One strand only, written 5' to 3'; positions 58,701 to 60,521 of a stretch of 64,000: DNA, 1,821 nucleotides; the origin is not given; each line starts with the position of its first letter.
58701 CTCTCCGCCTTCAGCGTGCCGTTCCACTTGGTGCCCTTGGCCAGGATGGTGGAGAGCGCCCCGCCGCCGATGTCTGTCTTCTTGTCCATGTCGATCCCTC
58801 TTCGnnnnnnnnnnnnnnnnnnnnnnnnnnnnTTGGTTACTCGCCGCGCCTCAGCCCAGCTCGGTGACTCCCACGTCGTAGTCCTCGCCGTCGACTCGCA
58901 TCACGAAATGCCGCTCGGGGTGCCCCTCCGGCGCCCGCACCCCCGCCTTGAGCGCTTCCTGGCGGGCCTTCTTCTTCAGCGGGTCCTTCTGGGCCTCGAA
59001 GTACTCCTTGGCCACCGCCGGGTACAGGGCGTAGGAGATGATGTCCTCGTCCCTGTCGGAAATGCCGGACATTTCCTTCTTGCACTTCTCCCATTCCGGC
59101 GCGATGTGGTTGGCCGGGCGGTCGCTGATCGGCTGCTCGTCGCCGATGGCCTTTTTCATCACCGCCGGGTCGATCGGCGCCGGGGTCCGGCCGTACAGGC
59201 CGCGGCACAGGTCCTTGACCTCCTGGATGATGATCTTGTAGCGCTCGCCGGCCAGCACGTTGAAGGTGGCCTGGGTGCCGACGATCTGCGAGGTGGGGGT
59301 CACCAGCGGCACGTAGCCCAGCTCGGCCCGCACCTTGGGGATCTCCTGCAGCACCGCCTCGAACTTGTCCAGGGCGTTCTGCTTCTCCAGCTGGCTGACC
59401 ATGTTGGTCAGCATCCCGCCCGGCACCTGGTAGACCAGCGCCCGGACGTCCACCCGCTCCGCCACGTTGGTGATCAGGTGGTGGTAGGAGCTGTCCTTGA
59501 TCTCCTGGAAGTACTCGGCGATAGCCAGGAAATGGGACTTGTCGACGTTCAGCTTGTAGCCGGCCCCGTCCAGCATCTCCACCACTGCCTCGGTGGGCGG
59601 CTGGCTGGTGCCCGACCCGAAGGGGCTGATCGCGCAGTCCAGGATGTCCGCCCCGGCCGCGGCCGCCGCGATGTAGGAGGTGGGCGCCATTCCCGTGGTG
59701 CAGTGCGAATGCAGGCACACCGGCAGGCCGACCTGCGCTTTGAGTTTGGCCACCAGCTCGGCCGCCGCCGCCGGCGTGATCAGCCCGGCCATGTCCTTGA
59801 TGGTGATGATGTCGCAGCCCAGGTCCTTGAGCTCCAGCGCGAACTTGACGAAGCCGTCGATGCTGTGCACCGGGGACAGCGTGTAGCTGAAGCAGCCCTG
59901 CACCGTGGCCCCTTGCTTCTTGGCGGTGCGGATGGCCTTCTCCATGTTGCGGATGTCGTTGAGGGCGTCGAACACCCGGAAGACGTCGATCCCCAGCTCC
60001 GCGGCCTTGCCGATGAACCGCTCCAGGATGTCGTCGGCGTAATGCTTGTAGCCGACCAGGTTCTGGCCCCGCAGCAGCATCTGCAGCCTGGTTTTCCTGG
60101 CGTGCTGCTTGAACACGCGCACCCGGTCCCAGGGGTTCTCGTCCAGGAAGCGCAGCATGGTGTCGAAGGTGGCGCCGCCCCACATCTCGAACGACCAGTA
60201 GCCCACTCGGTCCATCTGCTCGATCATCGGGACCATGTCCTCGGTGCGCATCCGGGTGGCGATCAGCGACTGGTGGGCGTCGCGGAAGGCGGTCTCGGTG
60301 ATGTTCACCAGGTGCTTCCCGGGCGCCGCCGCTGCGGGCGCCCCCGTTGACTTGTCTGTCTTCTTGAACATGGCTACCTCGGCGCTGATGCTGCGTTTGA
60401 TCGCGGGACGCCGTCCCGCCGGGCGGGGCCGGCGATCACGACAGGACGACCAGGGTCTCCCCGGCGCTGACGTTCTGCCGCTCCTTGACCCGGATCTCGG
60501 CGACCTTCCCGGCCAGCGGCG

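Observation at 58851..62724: Transcarboxylase-like 12S / small / 1.3S / 5S gene set, consistent with a Wood-Werkman propionate pathway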

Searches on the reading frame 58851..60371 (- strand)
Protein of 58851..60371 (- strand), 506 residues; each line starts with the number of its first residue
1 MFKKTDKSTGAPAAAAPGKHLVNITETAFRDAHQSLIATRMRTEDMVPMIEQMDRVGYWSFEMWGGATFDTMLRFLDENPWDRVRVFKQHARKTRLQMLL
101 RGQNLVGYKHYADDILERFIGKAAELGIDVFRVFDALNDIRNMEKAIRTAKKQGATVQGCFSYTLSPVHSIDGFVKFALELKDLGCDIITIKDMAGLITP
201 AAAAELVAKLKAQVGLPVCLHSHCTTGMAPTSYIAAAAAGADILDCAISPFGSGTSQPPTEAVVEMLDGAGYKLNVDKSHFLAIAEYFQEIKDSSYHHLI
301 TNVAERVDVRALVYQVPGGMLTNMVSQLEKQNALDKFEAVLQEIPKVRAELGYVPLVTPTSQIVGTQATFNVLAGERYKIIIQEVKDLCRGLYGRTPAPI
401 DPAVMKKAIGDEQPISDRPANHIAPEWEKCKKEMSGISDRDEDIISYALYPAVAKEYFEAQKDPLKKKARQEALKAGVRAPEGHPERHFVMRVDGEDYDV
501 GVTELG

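Call 3: search_protein_families(library=pfam, proteins=[window:58851-60371:-], max_evalue=0.01)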
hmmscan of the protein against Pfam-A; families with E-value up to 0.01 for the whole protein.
window:58851-60371:- (506 aa): 2 families
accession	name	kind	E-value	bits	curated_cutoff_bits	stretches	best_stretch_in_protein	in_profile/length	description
PF02436.23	PYC_OADA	-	9.5e-55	185.9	27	1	313-478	3-177/201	Conserved carboxylase domain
PF00682.25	HMGL-like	-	1.3e-17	64.5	29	1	22-286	2-258/260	HMGL-like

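Call 4: search_protein_families(library=ncbifam, proteins=[window:58851-60371:-], max_evalue=0.01)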
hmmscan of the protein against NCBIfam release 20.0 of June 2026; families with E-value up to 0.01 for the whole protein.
window:58851-60371:- (506 aa): 24 families
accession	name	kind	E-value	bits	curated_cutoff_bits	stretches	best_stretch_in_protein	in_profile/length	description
NF006761.0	PRK09282.1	domain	3.9e-216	719.1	402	1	21-503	3-481/591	pyruvate carboxylase subunit B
TIGR01108.1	oadA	equivalog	1.1e-198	661.5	756.5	1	24-504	1-490/582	sodium-extruding oxaloacetate decarboxylase subunit alpha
NF008985.0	PRK12331.1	equivalog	5.1e-192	638.7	718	1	22-469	4-452/465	oxaloacetate decarboxylase subunit alpha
NF010644.0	PRK14041.1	equivalog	5.4e-185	615.4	734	1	22-461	3-440/467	pyruvate carboxylase subunit B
NF010643.0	PRK14040.1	subfamily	4.6e-173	576.9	892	1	21-504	6-497/595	oxaloacetate decarboxylase subunit alpha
NF008984.0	PRK12330.1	equivalog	3.1e-160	534.3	827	1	21-476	5-464/500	methylmalonyl-CoA carboxytransferase subunit 5S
NF010645.0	PRK14042.1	equivalog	1.8e-152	509.2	1182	1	24-504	6-481/596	pyruvate carboxylase subunit B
NF009231.0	PRK12581.1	equivalog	2.8e-150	500.9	954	1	21-460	12-452/468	oxaloacetate decarboxylase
NF009554.0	PRK12999.1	equivalog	1.8e-112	377.1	965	1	20-462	532-993/1147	pyruvate carboxylase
TIGR01235.1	pyruv_carbox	equivalog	1.1e-92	311.2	1114.45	1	22-461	531-989/1143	pyruvate carboxylase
NF006049.0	PRK08195.1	subfamily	4.8e-20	71.9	229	1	24-288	10-266/344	4-hyroxy-2-oxovalerate/4-hydroxy-2-oxopentanoic acid aldolase,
TIGR03217.1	4OH_2_O_val_ald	equivalog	1.3e-18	67.3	286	1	22-287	3-260/334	4-hydroxy-2-oxovalerate aldolase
NF002085.0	PRK00915.1-2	subfamily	9.8e-14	51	517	1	141-290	125-273/504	2-isopropylmalate synthase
TIGR02090.1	LEU1_arch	subfamily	1.1e-12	47.7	484.75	1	143-286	114-256/363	isopropylmalate/citramalate/homocitrate synthases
NF004283.0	PRK05692.1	subfamily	4.4e-12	45.7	246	1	120-295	100-287/300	hydroxymethylglutaryl-CoA lyase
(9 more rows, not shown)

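Call 10: search_solved_structures(query=window:58851-60371:-, max_evalue=1e-20, show_alignments=1)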
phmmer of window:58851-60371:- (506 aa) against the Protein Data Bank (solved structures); distinct sequences matched with E-value up to 1e-20: 29.
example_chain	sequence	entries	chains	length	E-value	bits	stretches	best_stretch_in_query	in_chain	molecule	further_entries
5ks8_C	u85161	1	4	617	8.5e-140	469.9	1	22-499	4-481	Pyruvate carboxylase subunit beta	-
2nx9_A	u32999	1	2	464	4.2e-138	464.3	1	22-429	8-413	Oxaloacetate decarboxylase 2, subunit alpha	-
1rqb_A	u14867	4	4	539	5.8e-134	450.7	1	21-467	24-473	transcarboxylase 5S subunit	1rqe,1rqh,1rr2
1s3h_A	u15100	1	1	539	2.1e-133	448.8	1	21-467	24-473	transcarboxylase 5S subunit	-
1u5j_A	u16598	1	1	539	2.1e-133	448.8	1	21-467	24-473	transcarboxylase 5S subunit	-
5vz0_A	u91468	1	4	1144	9.7e-77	261.9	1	22-462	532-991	Pyruvate carboxylase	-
5vyw_A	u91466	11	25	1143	3.5e-76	260.1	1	22-462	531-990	Pyruvate carboxylase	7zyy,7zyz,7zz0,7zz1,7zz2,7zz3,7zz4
5vyz_A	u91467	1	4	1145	3.5e-76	260.1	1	22-462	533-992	Pyruvate carboxylase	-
4qsl_H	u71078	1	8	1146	1e-74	255.3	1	22-459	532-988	Pyruvate carboxylase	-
4qsk_A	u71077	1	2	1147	1e-74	255.3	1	22-459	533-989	Pyruvate carboxylase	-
4qsh_A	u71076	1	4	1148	1e-74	255.3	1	22-459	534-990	Pyruvate carboxylase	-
3ho8_A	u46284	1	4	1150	6e-74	252.7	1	22-461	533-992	Pyruvate carboxylase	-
8gk8_C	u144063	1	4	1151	6e-74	252.7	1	22-461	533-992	Pyruvate carboxylase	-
4hnt_A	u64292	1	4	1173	6.2e-74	252.7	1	22-461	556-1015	Pyruvate carboxylase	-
4hnu_A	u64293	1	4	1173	6.3e-74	252.7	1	22-461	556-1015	Pyruvate carboxylase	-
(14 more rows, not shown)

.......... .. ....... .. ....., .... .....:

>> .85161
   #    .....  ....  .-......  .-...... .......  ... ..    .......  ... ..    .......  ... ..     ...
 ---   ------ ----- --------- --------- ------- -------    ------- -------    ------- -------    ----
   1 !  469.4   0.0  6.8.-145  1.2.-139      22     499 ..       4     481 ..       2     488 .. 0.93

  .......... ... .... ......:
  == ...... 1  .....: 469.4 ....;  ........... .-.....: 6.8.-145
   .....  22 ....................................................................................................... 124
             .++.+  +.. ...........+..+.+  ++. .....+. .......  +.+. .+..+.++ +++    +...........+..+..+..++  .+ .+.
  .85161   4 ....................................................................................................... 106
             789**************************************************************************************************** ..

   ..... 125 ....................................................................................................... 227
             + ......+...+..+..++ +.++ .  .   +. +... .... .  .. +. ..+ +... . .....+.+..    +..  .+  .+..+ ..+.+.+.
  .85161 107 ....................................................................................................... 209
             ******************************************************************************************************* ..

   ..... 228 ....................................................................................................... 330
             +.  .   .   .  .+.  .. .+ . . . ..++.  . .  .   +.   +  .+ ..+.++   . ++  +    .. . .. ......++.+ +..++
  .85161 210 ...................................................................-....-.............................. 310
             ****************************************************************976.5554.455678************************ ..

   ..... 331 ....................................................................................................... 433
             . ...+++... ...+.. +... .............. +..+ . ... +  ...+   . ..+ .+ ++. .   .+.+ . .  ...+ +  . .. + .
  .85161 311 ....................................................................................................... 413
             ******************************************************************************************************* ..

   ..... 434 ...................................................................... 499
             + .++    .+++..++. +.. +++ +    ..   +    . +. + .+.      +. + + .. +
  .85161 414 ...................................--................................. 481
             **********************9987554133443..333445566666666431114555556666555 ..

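Call 13: find_encoding_contigs(protein=window:58851-60371:-, flank=10000, max_places=6)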
Protein window:58851-60371:- (506 aa): 3 contigs read that carry it; 3 places shown.
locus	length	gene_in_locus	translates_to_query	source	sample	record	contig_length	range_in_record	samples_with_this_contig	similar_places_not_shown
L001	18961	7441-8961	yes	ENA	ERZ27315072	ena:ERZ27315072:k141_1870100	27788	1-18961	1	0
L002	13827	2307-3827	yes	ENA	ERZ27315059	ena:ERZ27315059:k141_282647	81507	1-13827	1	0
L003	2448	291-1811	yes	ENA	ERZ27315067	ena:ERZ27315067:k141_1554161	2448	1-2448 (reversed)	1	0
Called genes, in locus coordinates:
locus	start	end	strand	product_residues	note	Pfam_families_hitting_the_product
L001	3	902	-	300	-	?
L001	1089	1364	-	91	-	-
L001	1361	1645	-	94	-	PF04365:BrnT_toxin (weak)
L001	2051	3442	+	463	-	-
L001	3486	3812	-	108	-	PF12844:HTH_19, PF13560:HTH_31, PF01381:HTH_3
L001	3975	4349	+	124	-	-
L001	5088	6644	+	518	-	PF01039:Carboxyl_trans, PF03255:ACCA, PF06833:MdcE (faint)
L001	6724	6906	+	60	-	-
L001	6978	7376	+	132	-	PF25973:BSH_CzcB (faint), PF00364:Biotin_lipoyl, PF25917:BSH_RND, PF25984:BSH_YknX (weak), PF25997:BSH_YhbJ (weak)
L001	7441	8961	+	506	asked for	PF00682:HMGL-like, PF02436:PYC_OADA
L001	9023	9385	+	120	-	PF04519:Bactofilin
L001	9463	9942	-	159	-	-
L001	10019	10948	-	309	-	-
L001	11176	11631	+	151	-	PF00011:HSP20, PF17886:ArsA_HSP20 (weak)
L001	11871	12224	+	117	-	PF13411:MerR_1, PF00376:MerR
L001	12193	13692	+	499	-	PF00089:Trypsin, PF13365:Trypsin_2, PF00595:PDZ (weak), PF13180:PDZ_2, PF17820:PDZ_6, PF00595:PDZ, PF13180:PDZ_2, PF17820:PDZ_6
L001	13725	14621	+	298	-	PF00140:Sigma70_r1_2, PF04542:Sigma70_r2, PF04539:Sigma70_r3, PF04545:Sigma70_r4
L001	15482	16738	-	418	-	PF05195:AMP_N, PF00557:Peptidase_M24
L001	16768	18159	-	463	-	PF07719:TPR_2 (faint), PF00515:TPR_1 (faint), PF17874:TPR_MalT, PF13424:TPR_12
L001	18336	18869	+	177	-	-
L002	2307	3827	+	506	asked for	PF00682:HMGL-like, PF02436:PYC_OADA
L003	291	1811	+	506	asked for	PF00682:HMGL-like, PF02436:PYC_OADA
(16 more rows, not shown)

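Call 14: find_homologous_proteins(query=window:58851-60371:-, max_evalue=1e-30)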
Query window:58851-60371:- (506 aa): 8000 proteins with E <= 1e-30 among 8000 candidates; the best 120 are listed.
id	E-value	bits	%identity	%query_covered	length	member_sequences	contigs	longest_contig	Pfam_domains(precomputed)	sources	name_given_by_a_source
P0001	0.0e+0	1082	95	97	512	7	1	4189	PF00682.26,PF02436.24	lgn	-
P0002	0.0e+0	1030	88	100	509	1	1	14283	PF00682.26,PF02436.24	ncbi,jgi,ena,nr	ncbi:MAG TPA: pyruvate carboxylase subunit B [Candidatus Edwardsbacteria bacterium]|nr:pyruvate carb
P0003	2.6e-294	994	88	96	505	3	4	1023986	PF00682.26,PF02436.24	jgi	jgi:pyruvate carboxylase subunit B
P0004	4.1e-294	994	85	100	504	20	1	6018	PF00682.26,PF02436.24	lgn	-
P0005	7.9e-294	993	85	99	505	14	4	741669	PF00682.26,PF02436.24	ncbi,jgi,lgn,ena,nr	ncbi:MAG: pyruvate carboxylase subunit B [Candidatus Edwardsbacteria bacterium]|nr:pyruvate carboxyl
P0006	2.2e-292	988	85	100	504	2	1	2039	PF00682.26,PF02436.24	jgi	jgi:pyruvate carboxylase subunit B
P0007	3.5e-291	984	84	100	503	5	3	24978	PF00682.26,PF02436.24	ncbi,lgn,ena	-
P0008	1.0e-290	983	84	100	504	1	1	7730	PF00682.26,PF02436.24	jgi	jgi:pyruvate carboxylase subunit B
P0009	2.6e-289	978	86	96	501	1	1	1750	PF00682.26,PF02436.24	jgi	jgi:pyruvate carboxylase subunit B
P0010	1.4e-285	966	84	98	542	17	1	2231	PF00682.26,PF02436.24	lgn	-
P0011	1.7e-285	965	82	100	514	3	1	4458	PF00682.26,PF02436.24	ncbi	-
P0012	4.1e-282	954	83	96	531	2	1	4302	PF00682.26,PF02436.24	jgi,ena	-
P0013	6.8e-279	944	81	99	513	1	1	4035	PF00682.26,PF02436.24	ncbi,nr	ncbi:MAG: pyruvate carboxylase subunit B [Candidatus Edwardsbacteria bacterium]|nr:pyruvate carboxyl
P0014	2.4e-270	915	82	96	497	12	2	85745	PF00682.26,PF02436.24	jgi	jgi:pyruvate carboxylase subunit B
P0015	2.5e-270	915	80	97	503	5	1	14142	PF00682.26,PF02436.24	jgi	-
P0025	2.9e-214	730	66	96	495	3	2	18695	PF00682.26,PF02436.24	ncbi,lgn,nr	ncbi:MAG: hypothetical protein APR63_02595 [Desulfuromonas sp. SDB]|nr:MAG: hypothetical protein APR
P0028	9.6e-213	725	65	95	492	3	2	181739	PF00682.26,PF02436.24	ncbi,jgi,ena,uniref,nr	ncbi:MAG: pyruvate carboxylase subunit B [Candidatus Wallbacteria bacterium GWC2_49_35]|uniref:Pyruv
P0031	1.9e-208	711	64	96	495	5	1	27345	PF00682.26,PF02436.24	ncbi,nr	ncbi:pyruvate carboxylase subunit B [candidate division WOR-3 bacterium]|nr:pyruvate carboxylase sub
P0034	5.0e-201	687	65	91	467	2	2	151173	PF00682.26,PF02436.24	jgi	jgi:pyruvate carboxylase subunit B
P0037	4.7e-188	644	62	86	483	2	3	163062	PF00682.26,PF02436.24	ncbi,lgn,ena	ncbi:MAG: pyruvate carboxylase subunit B [Caldisericia bacterium]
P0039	1.5e-179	616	61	87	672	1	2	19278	PF25973.1,PF25984.1,PF00682.26,PF01597.26,PF00364.29,PF02436.24,PF25917.1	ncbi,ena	ncbi:MAG: oxaloacetate decarboxylase subunit alpha [Planctomycetota bacterium]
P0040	1.8e-179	616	57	96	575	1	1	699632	PF25984.1,PF00682.26,PF00364.29,PF02436.24,PF25917.1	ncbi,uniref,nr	ncbi:pyruvate carboxylase subunit B [Methanohalophilus levihalophilus]|uniref:sodium-extruding oxalo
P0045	3.4e-177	608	59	89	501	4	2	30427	PF00682.26,PF02436.24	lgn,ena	-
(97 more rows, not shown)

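Call 19: find_encoding_contigs(protein=P0005, flank=10000, max_places=2)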
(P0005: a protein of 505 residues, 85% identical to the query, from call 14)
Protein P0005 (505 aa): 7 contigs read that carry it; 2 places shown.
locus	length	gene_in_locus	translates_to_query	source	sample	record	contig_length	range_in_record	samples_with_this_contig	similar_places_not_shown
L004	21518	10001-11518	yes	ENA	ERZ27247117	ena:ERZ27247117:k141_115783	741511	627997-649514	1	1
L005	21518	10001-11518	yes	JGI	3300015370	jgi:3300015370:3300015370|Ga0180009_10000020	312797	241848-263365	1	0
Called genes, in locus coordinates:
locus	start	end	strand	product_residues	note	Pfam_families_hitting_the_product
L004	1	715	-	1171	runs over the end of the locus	PF13510:Fer2_4, PF14691:Fer4_20, PF01266:DAO (weak), PF07992:Pyr_redox_2, PF13450:NAD_binding_8, PF22117:Fer4_Nqo3, PF04879:Molybdop_Fe4S4, PF00384:Molybdopterin, +8 more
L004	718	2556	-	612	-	PF01512:Complex1_51K, PF10531:SLBB (faint), PF10589:NADH_4Fe-4S, PF00037:Fer4 (weak), PF12838:Fer4_7 (weak), PF13187:Fer4_9 (weak), PF13237:Fer4_10, PF00037:Fer4 (weak), +2 more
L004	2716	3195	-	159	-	PF01257:2Fe-2S_thioredx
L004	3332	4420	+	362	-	PF01757:Acyl_transf_3, PF07786:HGSNAT_cat, PF10129:OpgC_C (faint)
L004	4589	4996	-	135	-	PF01951:Archease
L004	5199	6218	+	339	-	PF05343:Peptidase_M42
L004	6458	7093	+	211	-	PF01936:NYN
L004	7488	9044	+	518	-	PF01039:Carboxyl_trans, PF03255:ACCA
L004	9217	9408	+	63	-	-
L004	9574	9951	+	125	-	PF25917:BSH_RND (weak), PF25973:BSH_CzcB (faint), PF00364:Biotin_lipoyl, PF25984:BSH_YknX (weak), PF25997:BSH_YhbJ (faint)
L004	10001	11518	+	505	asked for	PF00682:HMGL-like, PF02436:PYC_OADA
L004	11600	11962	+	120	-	PF04519:Bactofilin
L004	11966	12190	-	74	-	-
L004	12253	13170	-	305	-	-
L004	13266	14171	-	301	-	-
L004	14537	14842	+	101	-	PF00376:MerR, PF13411:MerR_1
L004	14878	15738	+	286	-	PF00140:Sigma70_r1_2, PF04542:Sigma70_r2, PF04539:Sigma70_r3, PF04545:Sigma70_r4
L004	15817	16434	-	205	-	PF04191:PEMT (weak)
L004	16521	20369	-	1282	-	PF12895:ANAPC3 (faint), PF13414:TPR_11 (faint), PF13428:TPR_14 (faint), PF13431:TPR_17 (faint), PF14561:TPR_20 (faint), PF23914:TPR_CcmH_CycH (faint), PF13432:TPR_16 (weak), PF14559:TPR_19, +5 more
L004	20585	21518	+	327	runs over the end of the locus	PF20030:bpMoxR, PF00004:AAA (weak), PF07726:AAA_3, PF07728:AAA_5, PF17863:AAA_lid_2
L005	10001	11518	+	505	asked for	PF00682:HMGL-like, PF02436:PYC_OADA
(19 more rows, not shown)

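Call 20: find_encoding_contigs(protein=P0028, flank=10000, max_places=2)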
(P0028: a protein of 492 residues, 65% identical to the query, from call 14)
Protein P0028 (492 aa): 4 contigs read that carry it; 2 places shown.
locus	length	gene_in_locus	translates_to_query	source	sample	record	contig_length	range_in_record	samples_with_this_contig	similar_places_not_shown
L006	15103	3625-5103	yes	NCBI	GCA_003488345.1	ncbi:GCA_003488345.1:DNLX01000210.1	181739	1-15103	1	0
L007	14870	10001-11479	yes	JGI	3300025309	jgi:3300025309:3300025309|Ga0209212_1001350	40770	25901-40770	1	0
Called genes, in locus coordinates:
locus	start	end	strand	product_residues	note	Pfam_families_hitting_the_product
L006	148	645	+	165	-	-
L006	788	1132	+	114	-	PF01648:ACPS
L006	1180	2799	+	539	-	PF01039:Carboxyl_trans, PF06833:MdcE (faint), PF03255:ACCA (weak)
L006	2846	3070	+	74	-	-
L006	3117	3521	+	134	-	PF00364:Biotin_lipoyl, PF25917:BSH_RND (weak), PF25984:BSH_YknX (weak), PF25997:BSH_YhbJ (weak)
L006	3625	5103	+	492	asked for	PF00682:HMGL-like, PF02436:PYC_OADA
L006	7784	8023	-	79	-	-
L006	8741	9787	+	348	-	PF09986:DUF2225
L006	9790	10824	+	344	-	PF03308:MeaB, PF00009:GTP_EFTU (faint)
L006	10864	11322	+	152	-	PF00293:NUDIX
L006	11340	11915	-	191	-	PF13548:DUF4126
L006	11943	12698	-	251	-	-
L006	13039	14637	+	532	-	PF06826:Asp-Al_Ex, PF02080:TrkA_C (faint), PF06826:Asp-Al_Ex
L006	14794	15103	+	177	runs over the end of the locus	PF14172:DUF4309 (faint)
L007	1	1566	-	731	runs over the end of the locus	PF00773:RNB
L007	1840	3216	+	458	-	PF00483:NTP_transferase, PF24894:Hexapep_GlmU, PF25084:LbH_EIF2B, PF25247:LbH_GLGC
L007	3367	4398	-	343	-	-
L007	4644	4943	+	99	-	PF13451:zf_Tbcl, PF23477:zf_Tbcl_2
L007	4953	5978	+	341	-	PF01264:Chorismate_synt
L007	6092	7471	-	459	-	PF03721:UDPG_MGDP_dh_N, PF00984:UDPG_MGDP_dh, PF03720:UDPG_MGDP_dh_C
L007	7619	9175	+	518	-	PF01039:Carboxyl_trans, PF03255:ACCA (weak), PF06833:MdcE (faint)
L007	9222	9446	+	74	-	-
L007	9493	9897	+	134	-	PF00364:Biotin_lipoyl, PF25917:BSH_RND (weak), PF25984:BSH_YknX (weak), PF25997:BSH_YhbJ (weak)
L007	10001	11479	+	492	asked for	PF00682:HMGL-like, PF02436:PYC_OADA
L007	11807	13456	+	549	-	PF01642:MM_CoA_mutase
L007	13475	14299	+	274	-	PF02310:B12-binding, PF00903:Glyoxalase, PF13468:Glyoxalase_3, PF13669:Glyoxalase_4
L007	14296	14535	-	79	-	-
